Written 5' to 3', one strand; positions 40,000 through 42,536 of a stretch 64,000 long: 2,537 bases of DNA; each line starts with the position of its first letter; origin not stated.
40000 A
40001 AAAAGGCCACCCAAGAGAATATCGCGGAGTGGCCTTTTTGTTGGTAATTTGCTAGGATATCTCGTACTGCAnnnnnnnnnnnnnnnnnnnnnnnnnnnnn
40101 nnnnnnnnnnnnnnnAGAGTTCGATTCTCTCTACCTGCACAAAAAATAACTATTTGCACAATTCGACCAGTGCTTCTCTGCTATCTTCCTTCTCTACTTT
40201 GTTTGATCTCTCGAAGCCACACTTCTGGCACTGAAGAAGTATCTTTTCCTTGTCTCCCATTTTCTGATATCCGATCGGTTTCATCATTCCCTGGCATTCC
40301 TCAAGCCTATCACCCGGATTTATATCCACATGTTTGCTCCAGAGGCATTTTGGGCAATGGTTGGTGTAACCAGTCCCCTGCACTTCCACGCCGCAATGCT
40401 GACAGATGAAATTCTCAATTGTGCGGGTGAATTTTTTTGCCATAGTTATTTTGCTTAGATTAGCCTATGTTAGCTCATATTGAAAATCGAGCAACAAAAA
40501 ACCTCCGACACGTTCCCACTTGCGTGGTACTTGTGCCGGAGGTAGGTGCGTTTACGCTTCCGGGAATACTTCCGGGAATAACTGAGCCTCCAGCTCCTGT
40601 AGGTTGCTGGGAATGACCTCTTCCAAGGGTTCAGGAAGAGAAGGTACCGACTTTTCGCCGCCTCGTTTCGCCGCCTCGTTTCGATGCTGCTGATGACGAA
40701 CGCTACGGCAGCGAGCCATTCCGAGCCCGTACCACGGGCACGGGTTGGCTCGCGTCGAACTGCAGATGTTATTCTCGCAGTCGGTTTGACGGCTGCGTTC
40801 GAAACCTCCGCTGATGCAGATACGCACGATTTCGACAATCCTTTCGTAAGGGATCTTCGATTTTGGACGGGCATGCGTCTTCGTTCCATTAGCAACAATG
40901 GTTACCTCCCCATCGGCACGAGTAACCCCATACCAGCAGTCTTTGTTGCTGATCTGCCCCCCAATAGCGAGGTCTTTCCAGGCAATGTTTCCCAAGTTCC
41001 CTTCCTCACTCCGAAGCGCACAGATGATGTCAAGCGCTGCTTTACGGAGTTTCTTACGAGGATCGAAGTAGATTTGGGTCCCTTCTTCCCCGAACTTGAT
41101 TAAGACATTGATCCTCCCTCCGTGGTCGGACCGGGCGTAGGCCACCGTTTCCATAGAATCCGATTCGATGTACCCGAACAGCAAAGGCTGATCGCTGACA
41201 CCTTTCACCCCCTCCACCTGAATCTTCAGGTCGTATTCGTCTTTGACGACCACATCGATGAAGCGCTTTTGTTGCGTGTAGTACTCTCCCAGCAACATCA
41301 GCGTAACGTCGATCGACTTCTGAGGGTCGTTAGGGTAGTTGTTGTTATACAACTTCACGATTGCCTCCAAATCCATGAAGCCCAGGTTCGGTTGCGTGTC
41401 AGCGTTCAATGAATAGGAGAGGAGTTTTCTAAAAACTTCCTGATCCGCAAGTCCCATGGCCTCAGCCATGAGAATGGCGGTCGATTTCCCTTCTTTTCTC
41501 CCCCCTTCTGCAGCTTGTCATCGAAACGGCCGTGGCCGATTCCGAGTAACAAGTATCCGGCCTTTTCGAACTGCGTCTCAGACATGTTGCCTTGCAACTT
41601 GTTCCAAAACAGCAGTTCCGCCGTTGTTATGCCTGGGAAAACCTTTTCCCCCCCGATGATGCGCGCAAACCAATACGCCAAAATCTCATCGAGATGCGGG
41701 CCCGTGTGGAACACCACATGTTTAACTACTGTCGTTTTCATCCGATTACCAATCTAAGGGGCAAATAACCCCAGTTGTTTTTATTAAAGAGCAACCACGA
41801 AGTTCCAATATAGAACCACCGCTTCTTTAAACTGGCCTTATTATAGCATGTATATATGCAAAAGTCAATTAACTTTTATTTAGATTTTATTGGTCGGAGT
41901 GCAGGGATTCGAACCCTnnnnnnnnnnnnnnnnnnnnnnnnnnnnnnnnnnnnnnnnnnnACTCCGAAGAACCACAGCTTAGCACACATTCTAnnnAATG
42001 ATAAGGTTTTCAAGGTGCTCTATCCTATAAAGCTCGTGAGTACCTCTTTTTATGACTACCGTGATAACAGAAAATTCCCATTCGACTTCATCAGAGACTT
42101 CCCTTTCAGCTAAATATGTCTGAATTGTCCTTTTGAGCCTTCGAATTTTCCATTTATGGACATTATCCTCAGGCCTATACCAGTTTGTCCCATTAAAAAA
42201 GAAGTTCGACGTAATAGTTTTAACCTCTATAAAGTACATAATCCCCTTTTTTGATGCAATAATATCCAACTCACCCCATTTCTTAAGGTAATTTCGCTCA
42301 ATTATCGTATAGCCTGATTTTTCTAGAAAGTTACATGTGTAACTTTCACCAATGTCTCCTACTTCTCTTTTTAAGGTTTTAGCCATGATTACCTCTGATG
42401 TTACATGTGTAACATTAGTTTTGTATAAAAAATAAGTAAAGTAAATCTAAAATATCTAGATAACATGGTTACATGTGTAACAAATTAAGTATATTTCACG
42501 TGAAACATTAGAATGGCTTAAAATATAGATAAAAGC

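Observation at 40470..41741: GC-rich decayed gene with 13-bp tandem duplication in a tRNA-flanked slot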

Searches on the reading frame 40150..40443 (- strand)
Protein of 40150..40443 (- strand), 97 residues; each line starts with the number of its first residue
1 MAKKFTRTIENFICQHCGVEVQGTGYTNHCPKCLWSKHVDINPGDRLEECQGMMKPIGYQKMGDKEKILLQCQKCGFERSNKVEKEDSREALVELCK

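Call 7: search_protein_families(library=pfam, proteins=[window:40153-40443:-], max_evalue=1)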
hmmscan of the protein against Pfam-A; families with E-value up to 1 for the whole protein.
seq(97 aa): 11 families
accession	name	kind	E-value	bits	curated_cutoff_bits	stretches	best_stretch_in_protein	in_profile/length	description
PF12647.12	RNHCP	-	1e-27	96.4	24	1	10-92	2-89/90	RNHCP domain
PF08209.17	Sgf11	-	0.0014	18.5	26.4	1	10-34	3-27/33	Sgf11 (transcriptional regulation protein)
PF12773.13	DZR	-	0.011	16.4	27.3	1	10-34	11-31/45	Double zinc ribbon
PF14803.11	Zn_ribbon_Nudix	-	0.021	15.1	25.6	0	72-90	3-21/34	Nudix N-terminal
PF23455.1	DUF7129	-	0.022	14.9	30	1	11-33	11-33/45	Domain of unknown function (DUF7129)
PF01155.25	HypA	-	0.027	14.9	28.9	1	11-47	70-105/112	Hydrogenase/urease nickel incorporation, metallochaperone, hypA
PF14149.11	YhfH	-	0.044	14.1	27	1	4-33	6-37/37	YhfH-like protein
PF03107.22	C1_2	-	0.083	13.7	26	1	9-38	15-44/48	C1 domain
PF12760.12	Zn_ribbon_IS1595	-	0.083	13.3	25.4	0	29-75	20-43/46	Transposase zinc-ribbon domain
PF07282.18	Cas12f1-like_TNB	-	0.11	13.2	26.3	0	13-42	30-55/60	Cas12f1-like, TNB domain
PF21349.2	RUBY_RBDX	-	0.16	11.9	26.5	1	13-35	2-24/30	Rubrerythrin, rubredoxin-like domain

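Call 58: find_related_loci(query=A4, collection=metagenome_contigs, flank=5000)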
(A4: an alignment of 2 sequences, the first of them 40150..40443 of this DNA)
Query A4 (97 aa) in metagenome_contigs; peptide patterns used: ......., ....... (x = any residue, [..] = any of these).
300 stretches matched a pattern; 39 encode a relative of the query (tblastn E <= 1e-3); 39 distinct loci.
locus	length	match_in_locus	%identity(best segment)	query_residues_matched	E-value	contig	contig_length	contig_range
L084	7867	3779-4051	79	5-95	4e-50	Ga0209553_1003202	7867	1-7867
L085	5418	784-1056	79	5-95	3e-50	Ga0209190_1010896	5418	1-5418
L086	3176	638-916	76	3-95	1e-49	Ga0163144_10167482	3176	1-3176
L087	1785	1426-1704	75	3-95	1e-48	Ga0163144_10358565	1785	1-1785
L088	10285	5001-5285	73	1-95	5e-47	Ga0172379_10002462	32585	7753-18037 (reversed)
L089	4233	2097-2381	73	1-95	2e-46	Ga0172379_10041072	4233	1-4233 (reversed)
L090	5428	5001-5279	69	3-95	2e-44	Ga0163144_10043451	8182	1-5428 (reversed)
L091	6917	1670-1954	67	1-95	6e-44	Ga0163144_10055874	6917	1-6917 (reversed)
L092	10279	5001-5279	69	3-95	9e-44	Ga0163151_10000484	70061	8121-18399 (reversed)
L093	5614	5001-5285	64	1-95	3e-41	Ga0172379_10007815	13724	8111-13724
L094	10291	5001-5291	63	1-97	3e-40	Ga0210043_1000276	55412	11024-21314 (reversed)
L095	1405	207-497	62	1-97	1e-40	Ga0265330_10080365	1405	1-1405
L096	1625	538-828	63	1-97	2e-40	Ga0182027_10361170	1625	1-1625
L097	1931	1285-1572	63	2-97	5e-39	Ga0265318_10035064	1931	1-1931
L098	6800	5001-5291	63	1-97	7e-39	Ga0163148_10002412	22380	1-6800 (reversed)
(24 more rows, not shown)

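Call 84: find_encoding_contigs(protein=window:40150-40443:-, flank=4000, max_places=10)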
Protein window:40150-40443:- (97 aa): 1 contig read that carries it; 1 place shown.
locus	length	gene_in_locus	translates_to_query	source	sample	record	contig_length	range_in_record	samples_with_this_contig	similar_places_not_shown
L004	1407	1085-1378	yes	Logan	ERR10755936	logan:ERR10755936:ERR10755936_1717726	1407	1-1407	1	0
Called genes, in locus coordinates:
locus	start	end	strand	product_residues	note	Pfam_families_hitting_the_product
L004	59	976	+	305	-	-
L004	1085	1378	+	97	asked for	PF12647:RNHCP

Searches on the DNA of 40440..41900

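Call 69: search_rna_families(source=window, start=40440, end=41900, threshold=evalue, max_evalue=5)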
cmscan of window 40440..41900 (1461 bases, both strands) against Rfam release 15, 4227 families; matches with E-value up to 5: 1.
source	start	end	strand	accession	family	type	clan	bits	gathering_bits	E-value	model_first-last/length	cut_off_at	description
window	40715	40797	-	RF03137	S15-Methanomicrobia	Cis-reg; leader;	CL00121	19.4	42.2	1.2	1-74/74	no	S15-Methanomicrobia ribosomal protein leader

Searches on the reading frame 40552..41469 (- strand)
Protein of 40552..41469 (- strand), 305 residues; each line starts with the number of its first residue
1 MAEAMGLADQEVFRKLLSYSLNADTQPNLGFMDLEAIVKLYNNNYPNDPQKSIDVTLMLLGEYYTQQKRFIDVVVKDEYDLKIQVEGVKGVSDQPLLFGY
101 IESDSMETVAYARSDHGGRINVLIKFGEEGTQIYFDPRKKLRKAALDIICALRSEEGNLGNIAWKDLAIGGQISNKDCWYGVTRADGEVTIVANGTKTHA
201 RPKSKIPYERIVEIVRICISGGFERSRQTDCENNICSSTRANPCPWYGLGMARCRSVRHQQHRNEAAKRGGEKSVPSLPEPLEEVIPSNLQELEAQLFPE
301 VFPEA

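Call 15: find_encoding_contigs(protein=window:40552-41469:-, flank=10000, max_places=6)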
Protein window:40552-41469:- (305 aa): 1 contig read that carries it; 1 place shown.
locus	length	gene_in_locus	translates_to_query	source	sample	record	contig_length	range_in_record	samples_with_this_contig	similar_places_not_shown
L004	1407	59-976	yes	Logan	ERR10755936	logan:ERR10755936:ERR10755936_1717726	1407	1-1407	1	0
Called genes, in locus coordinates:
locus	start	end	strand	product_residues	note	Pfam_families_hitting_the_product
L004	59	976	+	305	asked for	-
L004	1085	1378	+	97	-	PF12647:RNHCP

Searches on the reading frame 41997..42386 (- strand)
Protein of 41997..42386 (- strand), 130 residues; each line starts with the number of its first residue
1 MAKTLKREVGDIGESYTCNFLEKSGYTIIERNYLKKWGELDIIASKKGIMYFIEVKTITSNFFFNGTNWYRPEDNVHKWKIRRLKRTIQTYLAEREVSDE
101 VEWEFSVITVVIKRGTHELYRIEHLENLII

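Call 7: search_protein_families(library=pfam, proteins=[window:41997-42386:-], max_evalue=1)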
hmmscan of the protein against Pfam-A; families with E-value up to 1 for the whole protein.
seq(130 aa): 7 families
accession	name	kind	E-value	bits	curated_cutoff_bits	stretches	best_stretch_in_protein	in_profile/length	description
PF02021.23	UPF0102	-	8.6e-19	68.1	23.6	1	13-110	1-80/80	Uncharacterised protein family UPF0102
PF08378.17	NERD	-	1.5e-05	25.9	22.1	1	10-92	2-95/111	Nuclease-related domain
PF01939.22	NucS_C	-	0.065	13.7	24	1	23-57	17-52/124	Endonuclease NucS C-terminal domain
PF13020.12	NOV_C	-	0.065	13.7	22.1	1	40-84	31-79/91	Protein NO VEIN, C-terminal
PF04471.18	Mrr_cat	-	0.085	13.4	21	1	14-91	10-76/115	Restriction endonuclease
PF08985.17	DP-EP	-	0.091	13.6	25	1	32-106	24-99/120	DP-EP family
PF01870.24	Hjc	-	0.13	12.7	21.1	1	40-59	31-50/93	Archaeal holliday junction resolvase (hjc)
